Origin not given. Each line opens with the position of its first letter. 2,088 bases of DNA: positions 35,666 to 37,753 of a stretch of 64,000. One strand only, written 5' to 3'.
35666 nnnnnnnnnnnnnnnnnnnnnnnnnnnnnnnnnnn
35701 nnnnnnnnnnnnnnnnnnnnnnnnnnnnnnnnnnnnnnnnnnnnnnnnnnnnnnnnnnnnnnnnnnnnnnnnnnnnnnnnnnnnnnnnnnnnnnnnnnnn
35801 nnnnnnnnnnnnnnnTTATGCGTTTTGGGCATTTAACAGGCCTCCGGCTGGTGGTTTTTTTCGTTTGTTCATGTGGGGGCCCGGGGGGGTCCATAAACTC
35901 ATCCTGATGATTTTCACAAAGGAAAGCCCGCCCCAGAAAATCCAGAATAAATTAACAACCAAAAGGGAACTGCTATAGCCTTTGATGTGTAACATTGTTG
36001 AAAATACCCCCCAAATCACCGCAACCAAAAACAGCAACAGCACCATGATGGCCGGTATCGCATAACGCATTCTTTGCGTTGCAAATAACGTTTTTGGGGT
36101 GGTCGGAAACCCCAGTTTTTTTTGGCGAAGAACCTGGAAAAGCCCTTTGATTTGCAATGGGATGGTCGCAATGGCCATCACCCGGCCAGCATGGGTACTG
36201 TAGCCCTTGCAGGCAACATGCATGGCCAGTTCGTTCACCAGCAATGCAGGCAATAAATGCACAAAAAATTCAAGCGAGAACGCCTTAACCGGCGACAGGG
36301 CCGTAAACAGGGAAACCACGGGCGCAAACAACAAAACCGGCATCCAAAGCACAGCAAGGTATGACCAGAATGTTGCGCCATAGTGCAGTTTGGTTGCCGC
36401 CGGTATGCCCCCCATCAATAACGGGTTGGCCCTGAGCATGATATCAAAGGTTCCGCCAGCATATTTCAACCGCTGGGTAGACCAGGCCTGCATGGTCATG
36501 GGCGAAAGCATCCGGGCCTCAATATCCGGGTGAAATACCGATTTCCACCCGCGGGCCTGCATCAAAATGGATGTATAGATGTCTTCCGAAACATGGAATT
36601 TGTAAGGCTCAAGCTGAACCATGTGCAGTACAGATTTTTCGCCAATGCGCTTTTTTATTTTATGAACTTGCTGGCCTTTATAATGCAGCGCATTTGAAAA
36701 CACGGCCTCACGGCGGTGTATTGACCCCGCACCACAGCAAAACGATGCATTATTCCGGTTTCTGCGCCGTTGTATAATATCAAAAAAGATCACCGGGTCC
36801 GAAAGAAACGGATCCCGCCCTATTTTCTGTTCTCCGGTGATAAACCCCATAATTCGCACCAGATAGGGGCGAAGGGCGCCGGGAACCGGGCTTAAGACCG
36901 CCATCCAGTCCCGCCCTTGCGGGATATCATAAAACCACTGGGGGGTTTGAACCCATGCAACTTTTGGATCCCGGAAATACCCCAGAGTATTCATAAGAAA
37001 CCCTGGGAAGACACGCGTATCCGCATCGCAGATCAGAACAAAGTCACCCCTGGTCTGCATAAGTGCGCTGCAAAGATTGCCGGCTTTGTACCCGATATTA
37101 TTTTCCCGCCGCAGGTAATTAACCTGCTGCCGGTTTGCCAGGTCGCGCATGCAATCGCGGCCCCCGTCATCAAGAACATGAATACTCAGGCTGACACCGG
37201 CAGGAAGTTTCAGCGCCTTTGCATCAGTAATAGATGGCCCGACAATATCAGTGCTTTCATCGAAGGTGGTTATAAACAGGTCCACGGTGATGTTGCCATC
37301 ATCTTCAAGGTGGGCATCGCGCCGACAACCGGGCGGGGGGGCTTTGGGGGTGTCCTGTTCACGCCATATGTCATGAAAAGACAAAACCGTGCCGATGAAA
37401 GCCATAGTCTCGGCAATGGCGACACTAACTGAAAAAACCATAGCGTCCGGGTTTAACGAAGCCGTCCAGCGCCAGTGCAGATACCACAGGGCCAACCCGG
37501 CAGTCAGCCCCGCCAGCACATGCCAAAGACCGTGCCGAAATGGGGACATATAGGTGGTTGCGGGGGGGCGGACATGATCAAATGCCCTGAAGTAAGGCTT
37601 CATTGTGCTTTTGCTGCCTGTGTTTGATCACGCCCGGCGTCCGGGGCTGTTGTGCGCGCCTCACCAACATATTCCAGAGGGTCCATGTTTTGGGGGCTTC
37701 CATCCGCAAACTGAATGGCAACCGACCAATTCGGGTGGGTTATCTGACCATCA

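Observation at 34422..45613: An ~11 kb A+T-richer island between hom and glpX-recJ encodes an unassigned synthase-type glycan system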

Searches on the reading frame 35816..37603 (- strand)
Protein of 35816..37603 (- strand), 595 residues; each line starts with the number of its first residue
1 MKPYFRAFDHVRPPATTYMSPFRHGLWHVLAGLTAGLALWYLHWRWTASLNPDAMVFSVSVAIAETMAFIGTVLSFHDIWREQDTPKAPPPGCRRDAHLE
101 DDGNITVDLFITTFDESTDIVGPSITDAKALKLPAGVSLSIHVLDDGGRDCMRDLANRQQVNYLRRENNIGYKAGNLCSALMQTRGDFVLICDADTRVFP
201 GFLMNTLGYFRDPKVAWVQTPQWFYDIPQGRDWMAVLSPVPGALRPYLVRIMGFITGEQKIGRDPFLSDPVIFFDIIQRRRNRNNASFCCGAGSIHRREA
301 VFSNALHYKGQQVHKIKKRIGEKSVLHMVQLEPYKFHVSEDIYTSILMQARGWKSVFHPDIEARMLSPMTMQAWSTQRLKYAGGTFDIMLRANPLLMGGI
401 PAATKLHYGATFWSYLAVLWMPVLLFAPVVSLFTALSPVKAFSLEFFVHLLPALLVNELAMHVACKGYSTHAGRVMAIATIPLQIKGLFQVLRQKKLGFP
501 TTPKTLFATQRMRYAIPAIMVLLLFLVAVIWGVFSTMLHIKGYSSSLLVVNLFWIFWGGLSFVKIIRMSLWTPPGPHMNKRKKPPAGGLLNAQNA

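Call 3: search_protein_families(library=pfam, proteins=[window:35816-37603:-], max_evalue=0.01)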
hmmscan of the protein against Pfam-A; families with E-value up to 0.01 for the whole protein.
window:35816-37603:- (595 aa): 5 families
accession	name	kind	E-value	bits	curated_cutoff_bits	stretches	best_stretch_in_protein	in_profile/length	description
PF13632.12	Glyco_trans_2_3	-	2.2e-13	50.9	27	2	272-430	56-171/198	Glycosyl transferase family group 2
PF13641.12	Glyco_tranf_2_3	-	4.2e-13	50.3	27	1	109-379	5-225/230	Glycosyltransferase like family 2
PF00535.33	Glycos_transf_2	-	5.1e-10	40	23.3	1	110-299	3-162/168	Glycosyl transferase family 2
PF13506.12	Glyco_transf_21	-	1.7e-06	28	21.7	1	167-221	12-66/174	Glycosyl transferase family 21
PF03552.20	Cellulose_synt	-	0.00066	18.8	24.7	1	338-452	422-542/722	Cellulose synthase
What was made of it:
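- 35816..37603 (-): BcsA-like processive GT2 synthase, 595 aa, with 2 N-terminal and ~4-5 C-terminal TM segments and no PilZ domain. The motifs TFDE, DDG, KAGN, DAD, QTP, FCCGxGS and SED are kept. QxxRW is replaced by QRLKY. Pfam GT2 families (call 3).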

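Call 4: search_protein_families(library=ncbifam, proteins=[window:35816-37603:-], max_evalue=0.01)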
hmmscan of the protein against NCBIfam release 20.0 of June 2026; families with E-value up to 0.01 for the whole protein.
window:35816-37603:- (595 aa): 8 families
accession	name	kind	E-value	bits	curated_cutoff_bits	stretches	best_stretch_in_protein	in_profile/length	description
TIGR03030.1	CelA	equivalog_domain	2.8e-49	167.8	699.1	2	29-225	59-269/714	UDP-forming cellulose synthase catalytic subunit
NF008558.0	PRK11498.1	equivalog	8.3e-37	126.6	992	2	36-226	208-394/872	UDP-forming cellulose synthase catalytic subunit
TIGR03937.1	PgaC_IcaA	equivalog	2.5e-10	39.9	422.3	1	338-436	223-318/407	poly-beta-1,6-N-acetyl-D-glucosamine synthase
TIGR04242.1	nodulat_NodC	equivalog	1.1e-09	37.8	550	2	100-215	43-161/395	chitooligosaccharide synthase NodC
TIGR03965.1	mycofact_glyco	equivalog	4.2e-07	29.2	280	1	139-218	106-187/467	mycofactocin biosynthesis glycosyltransferase MftF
NF041875.1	EPS_EpsD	equivalog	0.0013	18.2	370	0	141-207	33-101/325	exopolysaccharide biosynthesis glycosyltransferase EpsD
TIGR03472.1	HpnI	equivalog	0.0013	17.7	310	1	172-218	113-159/373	bacteriohopanetetrol glucosamine biosynthesis glycosyltransferase HpnI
NF003963.0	PRK05454.2-6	equivalog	0.0029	16.1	884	1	153-196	184-229/610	glucans biosynthesis glucosyltransferase MdoH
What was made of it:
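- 35816..37603 (-): NCBIfam CelA E=3e-49, far below its cut-off (call 4).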

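Call 7: search_solved_structures(query=window:35816-37603:-, max_evalue=0.01)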
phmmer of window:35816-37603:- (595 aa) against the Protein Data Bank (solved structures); distinct sequences matched with E-value up to 0.01: 6.
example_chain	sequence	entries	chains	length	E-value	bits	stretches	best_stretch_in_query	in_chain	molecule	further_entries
7lby_A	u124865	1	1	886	1.3e-26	96.3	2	33-226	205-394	Cellulose synthase catalytic subunit [UDP-forming]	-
9b8v_E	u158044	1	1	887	1.4e-26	96.3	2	33-226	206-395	Cellulose synthase catalytic subunit [UDP-forming]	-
9fmv_A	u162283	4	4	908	1.5e-26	96.2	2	33-226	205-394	Cellulose synthase catalytic subunit [UDP-forming]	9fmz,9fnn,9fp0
5ej1_A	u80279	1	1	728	1.2e-22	83.3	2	32-226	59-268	Putative cellulose synthase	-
4hg6_A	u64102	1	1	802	1.4e-22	83.1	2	33-226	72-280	Cellulose Synthase Subunit A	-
4p00_A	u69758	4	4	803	1.6e-22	82.9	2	33-226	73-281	Cellulose Synthase A subunit | Cellulose Synthase subunit A | Putative cellulose synthase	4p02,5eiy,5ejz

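Call 9: search_dna_similar(query=window:35816-37603:-, collection=plasmids, mode=protein, max_rows=30)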
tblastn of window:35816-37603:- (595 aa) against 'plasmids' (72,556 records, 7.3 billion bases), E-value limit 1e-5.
Records with a match: 499; places in all: 521; records where one place covers at least 80% of the query: 79.
Best place of each record, by identity: <60% 499.
By first word of the organism name: Escherichia 134; Sinorhizobium 94; Rhizobium 85; Agrobacterium 32; Bradyrhizobium 27; Ensifer 15; Klebsiella 12; Pantoea 8; Azospirillum 7; Paracoccus 5; and 45 more.
By predicted mobility (MOB-suite, as given by PLSDB): non-mobilizable 244; mobilizable 153; conjugative 102.
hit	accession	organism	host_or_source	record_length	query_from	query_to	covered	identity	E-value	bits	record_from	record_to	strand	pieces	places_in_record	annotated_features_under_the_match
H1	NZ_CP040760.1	Paracoccus liaowanqingii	Tibetan antelope,cell culture,feces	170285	1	573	96%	44.5%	4e-153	494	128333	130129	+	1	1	glycosyltransferase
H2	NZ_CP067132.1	Paracoccus seriniphilus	cell culture,washing water of Bugula ...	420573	4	574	96%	43.2%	7e-155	499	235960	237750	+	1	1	glycosyltransferase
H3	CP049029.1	Rhodobacteraceae bacterium SC52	Apostichopus japonicus,pure ...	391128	1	573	96%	42.3%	1e-149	484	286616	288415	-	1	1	glycosyltransferase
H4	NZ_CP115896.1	Pantoea piersonii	Homo sapiens,blood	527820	1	575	97%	42.0%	7e-137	447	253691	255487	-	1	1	cellulose synthase catalytic subunit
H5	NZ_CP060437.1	Pseudooceanicola algae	whole organism,marine macroalga Fucus ...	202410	4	573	96%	42.3%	1e-150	487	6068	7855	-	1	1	cellulose synthase catalytic subunit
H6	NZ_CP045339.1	Vibrio sp. THAF190c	pure culture,Surface of a polyethylene ...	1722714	1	575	97%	41.9%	2e-148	480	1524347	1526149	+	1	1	none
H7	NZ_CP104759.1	Pantoea piersonii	Homo sapiens,Cell culture,Unstimulated ...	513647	1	575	97%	41.8%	3e-137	448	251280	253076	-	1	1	glycosyltransferase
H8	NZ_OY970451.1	Pantoea sp. Nvir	-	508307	1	575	97%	41.7%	5e-136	445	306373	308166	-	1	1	cellulose synthase catalytic subunit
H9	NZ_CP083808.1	Pantoea agglomerans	Eucalyptus grandis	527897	1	575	97%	41.7%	5e-136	445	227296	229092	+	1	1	cellulose synthase catalytic subunit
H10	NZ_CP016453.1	Sphingobium sp. RAC03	Microbial isolate,Algal phycosphere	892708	4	573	96%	41.7%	1e-150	487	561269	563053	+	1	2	glycosyltransferase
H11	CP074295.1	Salmonella enterica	food,mixture corn and egg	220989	1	573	96%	41.1%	8e-138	450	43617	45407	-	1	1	glycosyltransferase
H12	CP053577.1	Salmonella enterica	stool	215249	1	573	96%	41.1%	1e-137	449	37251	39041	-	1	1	glycosyltransferase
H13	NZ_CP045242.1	Pantoea sp. JZ29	Euphorbia granulata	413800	1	573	96%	40.8%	3e-132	434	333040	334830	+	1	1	glycosyltransferase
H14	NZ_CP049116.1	Pantoea stewartii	Dracaena sanderiana,cell ...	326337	1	573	96%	40.8%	3e-132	434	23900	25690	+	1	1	cellulose synthase catalytic subunit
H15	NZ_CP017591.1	Pantoea stewartii subsp. stewartii DC283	Zea mays,Strain was received from ...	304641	1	573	96%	40.8%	1e-131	432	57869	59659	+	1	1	cellulose synthase catalytic subunit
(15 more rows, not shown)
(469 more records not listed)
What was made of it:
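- On S. meliloti aps / bgs and Agrobacterium crd loci: The GT2 hits on 94 Sinorhizobium and 32 Agrobacterium replicons all fall below the listed full-length hits, which stop at about 26-29% identity (call 9).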

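Call 10: get_annotated_region(hit=H1, flank=9000)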
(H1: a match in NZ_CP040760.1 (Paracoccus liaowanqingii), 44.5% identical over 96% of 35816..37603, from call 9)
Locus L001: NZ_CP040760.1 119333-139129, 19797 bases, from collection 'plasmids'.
description: Paracoccus liaowanqingii strain 2251 plasmid unnamed6, complete sequence
organism: Paracoccus liaowanqingii (NCBI taxid 2560053)
taxonomy: Bacteria; Pseudomonadota; Alphaproteobacteria; Rhodobacterales; Paracoccaceae; Paracoccus; Paracoccus liaowanqingii
host: -; source: Tibetan antelope,cell culture,feces; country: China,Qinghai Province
typing (MOB-suite, as given by PLSDB): non-mobilizable
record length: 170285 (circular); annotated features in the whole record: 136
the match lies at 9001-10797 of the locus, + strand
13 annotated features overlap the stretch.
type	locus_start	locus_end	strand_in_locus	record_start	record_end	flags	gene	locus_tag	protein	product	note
CDS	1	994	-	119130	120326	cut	-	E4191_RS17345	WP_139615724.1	IS256 family transposase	-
CDS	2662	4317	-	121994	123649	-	-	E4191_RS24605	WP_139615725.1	family 16 glycosylhydrolase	GO:0005975 - carbohydrate metabolic process [Evidence IEA]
CDS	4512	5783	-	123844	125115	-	opgC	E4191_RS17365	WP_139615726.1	OpgC domain-containing protein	-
CDS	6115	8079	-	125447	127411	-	-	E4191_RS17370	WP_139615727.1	SpoIIE family protein phosphatase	-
CDS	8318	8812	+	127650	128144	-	-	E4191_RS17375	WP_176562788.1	GAF domain-containing protein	-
CDS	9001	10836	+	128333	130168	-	-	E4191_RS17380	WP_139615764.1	glycosyltransferase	-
CDS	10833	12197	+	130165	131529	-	-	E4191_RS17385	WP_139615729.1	DUF3131 domain-containing protein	-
CDS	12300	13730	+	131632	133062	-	-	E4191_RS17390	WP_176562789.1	DUF3131 domain-containing protein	-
CDS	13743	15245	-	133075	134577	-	-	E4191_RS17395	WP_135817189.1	DUF3131 domain-containing protein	-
CDS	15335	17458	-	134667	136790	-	-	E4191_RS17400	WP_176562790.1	tetratricopeptide repeat protein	-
CDS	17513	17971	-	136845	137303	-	-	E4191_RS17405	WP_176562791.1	ATP-binding protein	-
CDS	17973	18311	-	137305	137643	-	-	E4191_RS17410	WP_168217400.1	STAS domain-containing protein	-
CDS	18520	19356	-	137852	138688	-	-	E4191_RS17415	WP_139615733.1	family 16 glycosylhydrolase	GO:0005975 - carbohydrate metabolic process [Evidence IEA]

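Call 11: get_annotated_region(hit=H15, flank=9000)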
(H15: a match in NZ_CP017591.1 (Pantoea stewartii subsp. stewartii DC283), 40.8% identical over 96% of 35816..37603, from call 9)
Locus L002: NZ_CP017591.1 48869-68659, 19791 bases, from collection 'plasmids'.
description: Pantoea stewartii subsp. stewartii DC283 plasmid pDSJ10, complete sequence
organism: Pantoea stewartii subsp. stewartii DC283 (NCBI taxid 660596)
taxonomy: Bacteria; Pseudomonadota; Gammaproteobacteria; Enterobacterales; Erwiniaceae; Pantoea; Pantoea stewartii; Pantoea stewartii subsp. stewartii DC283
host: -; source: Zea mays,Strain was received from Susanne von Bodman laboratory in University of Connecticut; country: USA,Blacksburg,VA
typing (MOB-suite, as given by PLSDB): non-mobilizable; replicon rep_cluster_1232
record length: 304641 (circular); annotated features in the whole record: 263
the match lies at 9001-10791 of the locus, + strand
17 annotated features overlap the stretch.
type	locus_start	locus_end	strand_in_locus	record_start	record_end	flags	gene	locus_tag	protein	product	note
CDS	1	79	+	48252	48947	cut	-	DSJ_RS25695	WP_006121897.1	ROK family protein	-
CDS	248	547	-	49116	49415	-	-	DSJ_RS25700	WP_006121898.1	CcdB family protein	GO:0006276 - plasmid maintenance [Evidence IEA]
CDS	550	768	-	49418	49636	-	-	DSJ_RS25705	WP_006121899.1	type II toxin-antitoxin system CcdA family antitoxin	-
CDS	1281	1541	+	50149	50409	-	-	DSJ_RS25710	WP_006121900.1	hypothetical protein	-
CDS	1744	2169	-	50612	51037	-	-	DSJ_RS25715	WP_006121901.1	ATP-binding protein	GO:0007165 - signal transduction [Evidence IEA]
CDS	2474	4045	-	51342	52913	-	-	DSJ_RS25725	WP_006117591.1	IS66 family transposase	-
CDS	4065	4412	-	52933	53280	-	tnpB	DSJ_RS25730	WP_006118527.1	IS66 family insertion sequence element accessory protein TnpB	-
CDS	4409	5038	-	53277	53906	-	tnpA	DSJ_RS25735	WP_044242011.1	IS66-like element accessory protein TnpA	GO:0006313 - DNA transposition [Evidence IEA]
CDS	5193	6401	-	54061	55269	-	-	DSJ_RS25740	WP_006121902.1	SpoIIE family protein phosphatase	-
CDS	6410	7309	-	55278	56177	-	-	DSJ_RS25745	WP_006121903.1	hypothetical protein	-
CDS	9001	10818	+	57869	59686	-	-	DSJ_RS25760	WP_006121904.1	cellulose synthase catalytic subunit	-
CDS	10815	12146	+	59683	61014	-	-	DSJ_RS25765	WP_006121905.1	DUF3131 domain-containing protein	-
CDS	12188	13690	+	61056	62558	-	-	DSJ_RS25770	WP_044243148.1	DUF3131 domain-containing protein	-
CDS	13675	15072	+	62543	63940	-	-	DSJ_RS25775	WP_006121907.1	DUF3131 domain-containing protein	-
CDS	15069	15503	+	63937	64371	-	-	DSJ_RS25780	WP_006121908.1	globin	-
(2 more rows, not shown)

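Call 21: get_annotated_region(hit=H3, flank=10000)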
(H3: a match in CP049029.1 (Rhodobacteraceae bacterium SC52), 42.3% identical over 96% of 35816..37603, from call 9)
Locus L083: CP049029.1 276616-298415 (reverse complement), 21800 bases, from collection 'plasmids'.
description: Rhodobacteraceae bacterium SC52 plasmid pSC52_1, complete sequence
organism: Rhodobacteraceae bacterium SC52 (NCBI taxid 2745590)
taxonomy: Bacteria; Pseudomonadota; Alphaproteobacteria; Rhodobacterales; Paracoccaceae; ; Rhodobacteraceae bacterium SC52
host: -; source: Apostichopus japonicus,pure culture,Intestine content; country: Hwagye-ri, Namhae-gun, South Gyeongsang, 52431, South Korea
typing (MOB-suite, as given by PLSDB): mobilizable; relaxase MOBP
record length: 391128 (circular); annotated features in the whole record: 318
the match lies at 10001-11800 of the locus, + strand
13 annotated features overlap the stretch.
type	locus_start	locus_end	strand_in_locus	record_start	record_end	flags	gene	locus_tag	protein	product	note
CDS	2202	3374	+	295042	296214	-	-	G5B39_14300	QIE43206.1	SpoIIE family protein phosphatase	-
CDS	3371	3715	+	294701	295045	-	-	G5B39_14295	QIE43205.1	STAS domain-containing protein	-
CDS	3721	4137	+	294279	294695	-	-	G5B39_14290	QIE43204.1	ATP-binding protein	-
CDS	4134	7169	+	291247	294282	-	-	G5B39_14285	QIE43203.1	response regulator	-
CDS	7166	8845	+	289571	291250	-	-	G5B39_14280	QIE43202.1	DUF3131 domain-containing protein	-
CDS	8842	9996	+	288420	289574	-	-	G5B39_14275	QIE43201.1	acyltransferase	-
CDS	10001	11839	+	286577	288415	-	-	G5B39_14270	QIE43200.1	glycosyltransferase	-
CDS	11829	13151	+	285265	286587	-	-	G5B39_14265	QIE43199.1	DUF3131 domain-containing protein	-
CDS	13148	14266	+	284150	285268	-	-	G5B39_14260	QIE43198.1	hypothetical protein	-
CDS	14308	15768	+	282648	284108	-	-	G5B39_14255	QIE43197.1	hypothetical protein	-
CDS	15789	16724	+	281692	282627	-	-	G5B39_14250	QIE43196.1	esterase family protein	-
CDS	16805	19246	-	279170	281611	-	-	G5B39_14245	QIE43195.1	calcium-binding protein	-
CDS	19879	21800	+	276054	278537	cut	-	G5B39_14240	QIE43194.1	calcium-binding protein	-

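Call 22: get_annotated_region(hit=H5, flank=10000)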
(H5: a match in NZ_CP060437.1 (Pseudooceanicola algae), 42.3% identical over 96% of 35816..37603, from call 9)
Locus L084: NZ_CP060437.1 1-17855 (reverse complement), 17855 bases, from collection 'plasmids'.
description: Pseudooceanicola algae strain Lw-13e plasmid p202, complete sequence
organism: Pseudooceanicola algae (NCBI taxid 1537215)
taxonomy: Bacteria; Pseudomonadota; Alphaproteobacteria; Rhodobacterales; Paracoccaceae; Pseudooceanicola; Pseudooceanicola algae
host: -; source: whole organism,marine macroalga Fucus spiralis; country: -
typing (MOB-suite, as given by PLSDB): non-mobilizable
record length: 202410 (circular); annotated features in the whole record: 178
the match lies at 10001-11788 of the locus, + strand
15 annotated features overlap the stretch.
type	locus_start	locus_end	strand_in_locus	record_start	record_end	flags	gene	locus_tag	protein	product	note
CDS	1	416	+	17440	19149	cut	-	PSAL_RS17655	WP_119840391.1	dihydroxy-acid dehydratase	-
CDS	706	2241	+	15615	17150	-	-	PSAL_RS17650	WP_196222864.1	hypothetical protein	-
CDS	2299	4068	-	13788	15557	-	-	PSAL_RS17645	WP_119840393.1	ATP-binding protein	-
CDS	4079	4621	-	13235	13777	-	-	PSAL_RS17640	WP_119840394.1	heme NO-binding domain-containing protein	-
CDS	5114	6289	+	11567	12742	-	-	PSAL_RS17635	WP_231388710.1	SpoIIE family protein phosphatase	-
CDS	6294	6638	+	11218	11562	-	-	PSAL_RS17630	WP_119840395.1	STAS domain-containing protein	-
CDS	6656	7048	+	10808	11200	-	-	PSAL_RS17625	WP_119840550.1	ATP-binding protein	-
CDS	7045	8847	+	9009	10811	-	-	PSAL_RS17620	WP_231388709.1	DUF3131 domain-containing protein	-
CDS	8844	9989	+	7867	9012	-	-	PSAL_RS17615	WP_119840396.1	acyltransferase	-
CDS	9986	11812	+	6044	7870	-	-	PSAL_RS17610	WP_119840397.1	cellulose synthase catalytic subunit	-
CDS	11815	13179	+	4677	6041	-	-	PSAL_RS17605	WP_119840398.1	DUF3131 domain-containing protein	-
CDS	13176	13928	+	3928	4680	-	-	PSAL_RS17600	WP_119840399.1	hypothetical protein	-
CDS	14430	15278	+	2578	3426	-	-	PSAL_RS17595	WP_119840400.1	helix-turn-helix domain-containing protein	-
CDS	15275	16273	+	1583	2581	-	-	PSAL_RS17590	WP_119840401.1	ArsJ-associated glyceraldehyde-3-phosphate dehydrogenase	GO:0006006 - glucose metabolic process [Evidence IEA]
CDS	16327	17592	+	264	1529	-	arsJ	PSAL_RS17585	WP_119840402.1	organoarsenical effux MFS transporter ArsJ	GO:0055085 - transmembrane transport [Evidence IEA]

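Call 23: get_annotated_region(hit=H6, flank=10000)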
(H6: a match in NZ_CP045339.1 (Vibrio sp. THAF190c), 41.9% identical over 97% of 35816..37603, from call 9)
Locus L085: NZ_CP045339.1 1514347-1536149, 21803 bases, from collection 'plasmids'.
description: Vibrio sp. THAF190c plasmid pTHAF190c_a, complete sequence
organism: Vibrio sp. THAF190c (NCBI taxid 2587865)
taxonomy: Bacteria; Pseudomonadota; Gammaproteobacteria; Vibrionales; Vibrionaceae; Vibrio; Vibrio sp. THAF190c
host: -; source: pure culture,Surface of a polyethylene microplastic particle present in tank 6 of a marine aquarium ...; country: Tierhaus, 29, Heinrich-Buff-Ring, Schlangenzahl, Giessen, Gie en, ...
typing (MOB-suite, as given by PLSDB): non-mobilizable
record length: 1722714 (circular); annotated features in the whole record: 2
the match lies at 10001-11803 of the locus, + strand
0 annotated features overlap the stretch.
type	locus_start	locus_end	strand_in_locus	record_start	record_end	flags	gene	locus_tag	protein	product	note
